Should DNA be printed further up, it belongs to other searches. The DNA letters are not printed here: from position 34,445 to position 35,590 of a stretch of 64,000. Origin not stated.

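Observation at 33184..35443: Uncharacterised three-gene cassette: three proteins ending in a related winged-helix module, one with a HEPN-like RNxxGxxH motif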

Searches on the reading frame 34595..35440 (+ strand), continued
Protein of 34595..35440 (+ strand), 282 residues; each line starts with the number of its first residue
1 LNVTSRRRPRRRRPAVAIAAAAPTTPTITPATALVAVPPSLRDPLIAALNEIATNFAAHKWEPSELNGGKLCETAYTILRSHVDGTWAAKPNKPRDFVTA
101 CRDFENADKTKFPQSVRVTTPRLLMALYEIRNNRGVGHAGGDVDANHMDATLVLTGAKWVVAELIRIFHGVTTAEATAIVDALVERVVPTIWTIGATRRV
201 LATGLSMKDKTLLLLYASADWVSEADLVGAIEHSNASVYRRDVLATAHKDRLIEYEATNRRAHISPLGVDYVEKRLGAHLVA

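Call 111: fold_search(model_id=the predicted structure, library=viral)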
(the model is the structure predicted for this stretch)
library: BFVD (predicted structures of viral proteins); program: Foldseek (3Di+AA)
matches with E <= 10: 322; with E <= 0.001: 0
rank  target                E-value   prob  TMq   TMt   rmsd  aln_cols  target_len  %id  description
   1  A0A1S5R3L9            4.0e-02  0.57  0.16  0.19  15.5       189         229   12  Uncharacterized protein [Pseudomonas phage pf16]
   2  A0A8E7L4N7            1.5e-01  0.21  0.18  0.18  18.9       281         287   10  (no name in the UniProt tables at hand)
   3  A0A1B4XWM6            2.4e-01  0.33  0.17  0.20  15.4       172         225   10  NTP pyrophosphohydrolase MazG-like domain-containing protein [Tenacibaculum phage pT24]
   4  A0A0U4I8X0            2.9e-01  0.98  0.18  0.54   5.3        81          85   17  (no name in the UniProt tables at hand)
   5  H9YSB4                3.2e-01  0.98  0.21  0.25   5.2        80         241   16  (no name in the UniProt tables at hand)
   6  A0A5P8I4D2            3.5e-01  0.28  0.17  0.12  10.4       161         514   12  (no name in the UniProt tables at hand)
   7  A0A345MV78            3.7e-01  0.12  0.17  0.18  26.4       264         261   11  (no name in the UniProt tables at hand)
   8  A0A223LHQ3            3.8e-01  0.25  0.20  0.24  15.9       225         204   11  Putative nucleoside triphosphate pyrophosphohydrolase [Erwinia phage vB_EamM_Joad]
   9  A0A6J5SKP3            5.4e-01  0.38  0.21  0.14   9.8       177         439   12  Uncharacterized protein [uncultured Caudovirales phage]
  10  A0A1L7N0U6            6.2e-01  0.35  0.24  0.23  11.8       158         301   13  Polymerase nucleotidyl transferase domain-containing protein [Ralstonia phage RP12]
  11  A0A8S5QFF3            6.5e-01  0.63  0.27  0.45   8.6       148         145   10  HEPN domain-containing protein [Siphoviridae sp. ct73D3]
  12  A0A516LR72            6.5e-01  0.21  0.18  0.24  17.9       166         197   11  (no name in the UniProt tables at hand)
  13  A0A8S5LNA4            6.8e-01  0.99  0.21  0.73   3.0        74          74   16  Multiple antibiotic resistance protein MarR/DNA family protein, HTH motif.67A [Siphoviridae sp. ctsf32]
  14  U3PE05                6.8e-01  0.72  0.26  0.31   6.9       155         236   10  (no name in the UniProt tables at hand)
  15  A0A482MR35            7.2e-01  0.18  0.15  0.18  15.9       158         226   13  Uncharacterized protein [Escherichia phage vB_EcoP_WFI101126]
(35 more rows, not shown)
